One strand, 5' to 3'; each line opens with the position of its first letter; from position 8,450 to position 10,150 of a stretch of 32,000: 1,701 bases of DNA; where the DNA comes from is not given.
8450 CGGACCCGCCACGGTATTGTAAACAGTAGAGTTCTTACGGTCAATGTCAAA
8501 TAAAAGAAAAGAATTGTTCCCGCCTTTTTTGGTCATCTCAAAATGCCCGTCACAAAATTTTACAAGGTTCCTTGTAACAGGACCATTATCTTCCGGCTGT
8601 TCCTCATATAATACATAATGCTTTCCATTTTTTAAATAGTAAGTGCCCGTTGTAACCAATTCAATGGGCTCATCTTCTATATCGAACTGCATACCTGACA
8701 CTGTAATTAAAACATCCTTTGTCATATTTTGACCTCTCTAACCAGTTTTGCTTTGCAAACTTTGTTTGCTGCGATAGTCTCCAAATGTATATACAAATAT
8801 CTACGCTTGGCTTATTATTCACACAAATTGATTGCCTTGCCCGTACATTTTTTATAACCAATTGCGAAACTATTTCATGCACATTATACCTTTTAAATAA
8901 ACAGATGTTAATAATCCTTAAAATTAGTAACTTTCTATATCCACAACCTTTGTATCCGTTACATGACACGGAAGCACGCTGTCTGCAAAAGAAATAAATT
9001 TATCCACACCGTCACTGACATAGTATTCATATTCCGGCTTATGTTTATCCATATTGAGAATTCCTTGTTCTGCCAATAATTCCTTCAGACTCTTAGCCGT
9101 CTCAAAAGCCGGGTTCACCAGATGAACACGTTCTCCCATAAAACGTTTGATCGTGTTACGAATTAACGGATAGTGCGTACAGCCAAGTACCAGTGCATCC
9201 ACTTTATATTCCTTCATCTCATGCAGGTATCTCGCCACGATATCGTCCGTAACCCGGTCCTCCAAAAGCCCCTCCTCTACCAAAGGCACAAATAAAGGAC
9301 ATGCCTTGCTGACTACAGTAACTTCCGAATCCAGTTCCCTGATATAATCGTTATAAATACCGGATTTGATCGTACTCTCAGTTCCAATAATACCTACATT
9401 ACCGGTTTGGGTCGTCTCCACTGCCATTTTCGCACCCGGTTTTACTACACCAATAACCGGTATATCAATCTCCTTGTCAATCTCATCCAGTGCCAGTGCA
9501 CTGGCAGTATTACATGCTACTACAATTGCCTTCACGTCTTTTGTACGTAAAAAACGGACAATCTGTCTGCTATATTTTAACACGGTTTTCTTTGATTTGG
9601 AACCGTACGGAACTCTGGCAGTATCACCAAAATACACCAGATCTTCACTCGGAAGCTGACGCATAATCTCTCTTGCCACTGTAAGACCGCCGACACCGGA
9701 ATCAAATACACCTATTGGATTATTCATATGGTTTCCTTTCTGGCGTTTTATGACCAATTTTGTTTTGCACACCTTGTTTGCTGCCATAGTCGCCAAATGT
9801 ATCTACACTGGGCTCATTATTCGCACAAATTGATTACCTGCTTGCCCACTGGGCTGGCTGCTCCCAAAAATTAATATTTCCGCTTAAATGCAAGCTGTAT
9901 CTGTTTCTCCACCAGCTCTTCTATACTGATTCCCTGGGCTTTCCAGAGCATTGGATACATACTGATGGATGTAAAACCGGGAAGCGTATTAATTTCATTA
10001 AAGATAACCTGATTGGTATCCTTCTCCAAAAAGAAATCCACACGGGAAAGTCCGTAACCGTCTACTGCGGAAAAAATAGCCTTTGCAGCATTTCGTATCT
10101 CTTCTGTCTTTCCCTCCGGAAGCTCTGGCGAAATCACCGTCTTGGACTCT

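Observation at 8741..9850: Two ~100-nt near-identical non-coding elements bracket murI (repeat type A), each just upstream of a start codon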

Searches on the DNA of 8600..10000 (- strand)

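Call 8: search_rna_families(source=window, start=8600, end=10000, threshold=evalue, max_evalue=10, show_alignments=3)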
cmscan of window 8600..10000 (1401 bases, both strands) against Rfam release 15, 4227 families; matches with E-value up to 10: 0.
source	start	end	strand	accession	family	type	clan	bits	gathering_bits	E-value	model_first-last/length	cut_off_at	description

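Call 27: build_rna_model(alignment_id=A5)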
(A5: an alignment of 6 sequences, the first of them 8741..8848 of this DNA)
Model R1 built from alignment A5 (6 sequences, 113 columns); structure: RNAalifold consensus.
model positions 110; base pairs 30; branch points 1; effective number of sequences 1.16; information 0.589 bits per position. Calibrated on 0.2 Mb of random sequence (short: E-values are rough).
structure used (alignment columns):
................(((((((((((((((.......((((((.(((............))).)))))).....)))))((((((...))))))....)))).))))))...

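Call 28: search_with_rna_model(model_id=R1, sources=[window, L020, L021, L022, L023, L024, L025, L032, L041, L048, L056, L068, L037, L052, L029, L030, L036, L044, L046, L060, L064, L065, L069, L072, L082], max_evalue=1)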
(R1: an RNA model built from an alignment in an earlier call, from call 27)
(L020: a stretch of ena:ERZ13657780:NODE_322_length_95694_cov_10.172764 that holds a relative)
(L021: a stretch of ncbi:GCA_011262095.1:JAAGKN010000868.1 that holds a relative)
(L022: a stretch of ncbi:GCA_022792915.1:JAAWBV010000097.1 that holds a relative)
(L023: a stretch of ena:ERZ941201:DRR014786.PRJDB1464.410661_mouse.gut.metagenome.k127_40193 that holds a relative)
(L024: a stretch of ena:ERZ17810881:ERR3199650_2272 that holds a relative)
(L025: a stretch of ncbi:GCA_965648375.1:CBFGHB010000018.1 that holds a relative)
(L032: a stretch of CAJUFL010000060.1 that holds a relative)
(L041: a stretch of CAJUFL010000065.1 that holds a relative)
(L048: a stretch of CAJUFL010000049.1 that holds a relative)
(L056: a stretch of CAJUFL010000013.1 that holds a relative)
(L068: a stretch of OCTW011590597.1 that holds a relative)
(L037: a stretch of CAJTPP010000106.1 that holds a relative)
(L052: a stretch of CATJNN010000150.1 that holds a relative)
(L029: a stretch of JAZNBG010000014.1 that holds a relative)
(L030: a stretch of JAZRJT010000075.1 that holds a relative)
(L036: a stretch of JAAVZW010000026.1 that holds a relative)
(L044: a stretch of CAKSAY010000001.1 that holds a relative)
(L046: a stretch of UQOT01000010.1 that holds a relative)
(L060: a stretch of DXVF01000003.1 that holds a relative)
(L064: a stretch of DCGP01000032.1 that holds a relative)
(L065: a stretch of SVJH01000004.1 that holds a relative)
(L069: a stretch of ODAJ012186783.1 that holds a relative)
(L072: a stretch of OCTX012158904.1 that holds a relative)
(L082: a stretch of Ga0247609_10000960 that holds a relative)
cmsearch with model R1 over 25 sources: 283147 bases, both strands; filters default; matches with E-value up to 1: 30.
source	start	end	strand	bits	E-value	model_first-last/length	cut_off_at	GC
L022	9879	9989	+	125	2.7e-27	1-110/110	no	0.37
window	8737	8847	-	122.9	8.8e-27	1-110/110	no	0.37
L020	9880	9989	+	121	2.6e-26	1-110/110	no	0.36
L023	6719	6828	+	121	2.6e-26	1-110/110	no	0.36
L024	5973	6082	+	121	2.6e-26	1-110/110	no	0.36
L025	5356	5465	+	121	2.6e-26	1-110/110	no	0.36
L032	6647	6756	+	121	2.6e-26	1-110/110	no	0.36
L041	7547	7655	-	117.2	2.2e-25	1-110/110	no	0.43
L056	2340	2447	-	113.2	2e-24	1-110/110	no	0.43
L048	3462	3569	+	109.8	1.3e-23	1-110/110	no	0.43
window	9749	9848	-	100.5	2.4e-21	1-110/110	no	0.42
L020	8870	8979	+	47.7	1.4e-08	1-110/110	no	0.39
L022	8869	8978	+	47.7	1.4e-08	1-110/110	no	0.39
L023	5709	5818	+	47.7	1.4e-08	1-110/110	no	0.39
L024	4963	5072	+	47.7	1.4e-08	1-110/110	no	0.39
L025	4346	4455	+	47.7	1.4e-08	1-110/110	no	0.39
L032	5637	5746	+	47.7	1.4e-08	1-110/110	no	0.39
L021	8973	9083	+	34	2.8e-05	1-110/110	no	0.35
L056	719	759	-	25.8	0.0027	1-110/110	no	0.39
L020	12169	12298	+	24.3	0.0064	1-110/110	no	0.51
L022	12169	12298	+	24.3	0.0064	1-110/110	no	0.51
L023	9006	9135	+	24.3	0.0064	1-110/110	no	0.51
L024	8260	8389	+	24.3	0.0064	1-110/110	no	0.51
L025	7643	7772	+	24.3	0.0064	1-110/110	no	0.51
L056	3442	3544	-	23.1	0.013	1-110/110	no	0.47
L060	7802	7920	-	22.6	0.016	1-110/110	no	0.29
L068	8111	8228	-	20.9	0.042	1-110/110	no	0.47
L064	5193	5266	+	15.6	0.79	24-77/110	no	0.31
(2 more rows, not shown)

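Call 29: search_with_rna_model(model_id=R1, sources=[L056, L020, L068, L021], max_evalue=0.5, show_alignments=10)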
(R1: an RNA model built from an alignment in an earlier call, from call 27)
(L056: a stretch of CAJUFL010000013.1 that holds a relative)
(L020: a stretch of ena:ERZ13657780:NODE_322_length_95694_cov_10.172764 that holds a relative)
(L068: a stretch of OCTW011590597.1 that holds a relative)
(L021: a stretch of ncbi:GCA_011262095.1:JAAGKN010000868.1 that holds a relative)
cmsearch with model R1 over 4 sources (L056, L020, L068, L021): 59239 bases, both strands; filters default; matches with E-value up to 0.5: 11.
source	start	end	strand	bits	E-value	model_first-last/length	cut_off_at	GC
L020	9880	9989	+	121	5.5e-27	1-110/110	no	0.36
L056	2340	2447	-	113.2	4.1e-25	1-110/110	no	0.43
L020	8870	8979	+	47.7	2.9e-09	1-110/110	no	0.39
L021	8973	9083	+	34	5.9e-06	1-110/110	no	0.35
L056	719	759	-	25.8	0.00056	1-110/110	no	0.39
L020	12169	12298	+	24.3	0.0013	1-110/110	no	0.51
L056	3442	3544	-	23.1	0.0026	1-110/110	no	0.47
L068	8111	8228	-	20.9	0.0088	1-110/110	no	0.47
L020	9858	9978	-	15.2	0.21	1-110/110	no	0.34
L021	9942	9983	+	14.9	0.24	1-110/110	no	0.29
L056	2382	2413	+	14.4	0.33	36-67/110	no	0.41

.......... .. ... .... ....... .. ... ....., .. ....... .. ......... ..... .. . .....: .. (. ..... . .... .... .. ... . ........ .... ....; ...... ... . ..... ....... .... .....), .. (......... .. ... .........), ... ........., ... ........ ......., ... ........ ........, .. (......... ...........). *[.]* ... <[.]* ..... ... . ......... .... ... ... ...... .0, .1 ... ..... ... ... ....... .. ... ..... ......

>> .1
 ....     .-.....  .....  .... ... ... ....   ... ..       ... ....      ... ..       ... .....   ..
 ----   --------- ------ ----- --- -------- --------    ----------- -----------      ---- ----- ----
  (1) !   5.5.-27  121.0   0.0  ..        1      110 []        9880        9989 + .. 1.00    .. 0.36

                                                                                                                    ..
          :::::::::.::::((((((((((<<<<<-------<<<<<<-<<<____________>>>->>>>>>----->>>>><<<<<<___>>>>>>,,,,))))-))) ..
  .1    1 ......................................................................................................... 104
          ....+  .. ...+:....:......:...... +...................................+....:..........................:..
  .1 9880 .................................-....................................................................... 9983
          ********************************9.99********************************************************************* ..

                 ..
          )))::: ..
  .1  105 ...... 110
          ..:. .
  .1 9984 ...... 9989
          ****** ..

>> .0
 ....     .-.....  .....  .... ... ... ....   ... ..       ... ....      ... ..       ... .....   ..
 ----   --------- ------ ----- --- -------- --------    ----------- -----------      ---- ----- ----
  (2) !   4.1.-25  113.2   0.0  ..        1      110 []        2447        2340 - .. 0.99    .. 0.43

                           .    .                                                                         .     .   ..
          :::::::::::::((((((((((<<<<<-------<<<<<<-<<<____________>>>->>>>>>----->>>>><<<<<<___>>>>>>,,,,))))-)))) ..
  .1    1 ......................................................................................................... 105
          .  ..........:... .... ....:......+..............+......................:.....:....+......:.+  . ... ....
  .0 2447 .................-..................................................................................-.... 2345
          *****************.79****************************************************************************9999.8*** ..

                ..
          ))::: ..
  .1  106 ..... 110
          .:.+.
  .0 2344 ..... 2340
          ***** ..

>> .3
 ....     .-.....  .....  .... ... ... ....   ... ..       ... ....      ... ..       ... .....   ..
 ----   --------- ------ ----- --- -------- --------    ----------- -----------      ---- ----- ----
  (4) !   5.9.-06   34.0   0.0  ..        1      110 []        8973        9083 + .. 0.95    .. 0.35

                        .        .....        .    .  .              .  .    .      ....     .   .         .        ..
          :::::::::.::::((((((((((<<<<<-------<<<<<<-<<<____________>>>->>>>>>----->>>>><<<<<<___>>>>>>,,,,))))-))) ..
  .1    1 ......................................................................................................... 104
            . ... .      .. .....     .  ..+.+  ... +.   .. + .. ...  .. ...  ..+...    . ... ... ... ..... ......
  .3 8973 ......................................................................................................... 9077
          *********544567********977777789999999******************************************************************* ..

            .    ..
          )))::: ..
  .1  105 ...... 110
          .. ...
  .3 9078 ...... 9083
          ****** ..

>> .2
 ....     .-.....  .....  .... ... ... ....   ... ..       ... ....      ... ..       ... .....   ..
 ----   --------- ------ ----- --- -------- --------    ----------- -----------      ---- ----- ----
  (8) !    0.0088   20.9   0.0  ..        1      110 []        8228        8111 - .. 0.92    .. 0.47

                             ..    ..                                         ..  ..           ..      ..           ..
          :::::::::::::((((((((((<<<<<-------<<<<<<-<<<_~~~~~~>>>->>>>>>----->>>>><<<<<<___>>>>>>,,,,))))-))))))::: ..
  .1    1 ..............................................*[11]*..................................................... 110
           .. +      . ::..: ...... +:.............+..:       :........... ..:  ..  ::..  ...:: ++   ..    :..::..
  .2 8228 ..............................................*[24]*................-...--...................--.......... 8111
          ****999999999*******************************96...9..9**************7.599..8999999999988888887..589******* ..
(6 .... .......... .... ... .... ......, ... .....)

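Call 41: search_with_rna_model(model_id=R1, sources=[L089, L090, L091, L092, L093], max_evalue=1)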
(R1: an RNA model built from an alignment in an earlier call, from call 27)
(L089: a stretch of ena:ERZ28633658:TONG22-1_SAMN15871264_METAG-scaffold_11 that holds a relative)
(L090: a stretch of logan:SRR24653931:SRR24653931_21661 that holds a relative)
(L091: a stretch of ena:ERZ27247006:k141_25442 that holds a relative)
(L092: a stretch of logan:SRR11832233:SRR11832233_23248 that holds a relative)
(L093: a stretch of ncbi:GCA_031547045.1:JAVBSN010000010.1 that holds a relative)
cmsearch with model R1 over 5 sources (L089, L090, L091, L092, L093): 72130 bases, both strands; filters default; matches with E-value up to 1: 0.
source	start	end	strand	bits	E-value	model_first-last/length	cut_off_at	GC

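Call 44: search_with_rna_model(model_id=R1, sources=[L094, L095, L096, L097], max_evalue=5, show_alignments=6)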
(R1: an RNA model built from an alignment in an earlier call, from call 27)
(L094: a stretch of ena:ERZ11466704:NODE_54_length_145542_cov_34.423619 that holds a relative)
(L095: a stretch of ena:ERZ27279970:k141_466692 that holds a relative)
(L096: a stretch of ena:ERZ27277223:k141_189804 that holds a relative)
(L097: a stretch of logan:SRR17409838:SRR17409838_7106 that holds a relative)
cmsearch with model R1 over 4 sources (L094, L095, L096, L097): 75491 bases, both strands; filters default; matches with E-value up to 5: 0.
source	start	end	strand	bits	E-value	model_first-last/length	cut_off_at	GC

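Call 65: build_rna_model(alignment_id=A8, structure=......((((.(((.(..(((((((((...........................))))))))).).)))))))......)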
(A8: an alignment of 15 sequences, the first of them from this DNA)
Model R2 built from alignment A8 (15 sequences, 79 columns); structure: as given.
model positions 64; base pairs 17; branch points 0; effective number of sequences 7.89; information 0.875 bits per position. Calibrated on 0.2 Mb of random sequence (short: E-values are rough).
structure used (alignment columns):
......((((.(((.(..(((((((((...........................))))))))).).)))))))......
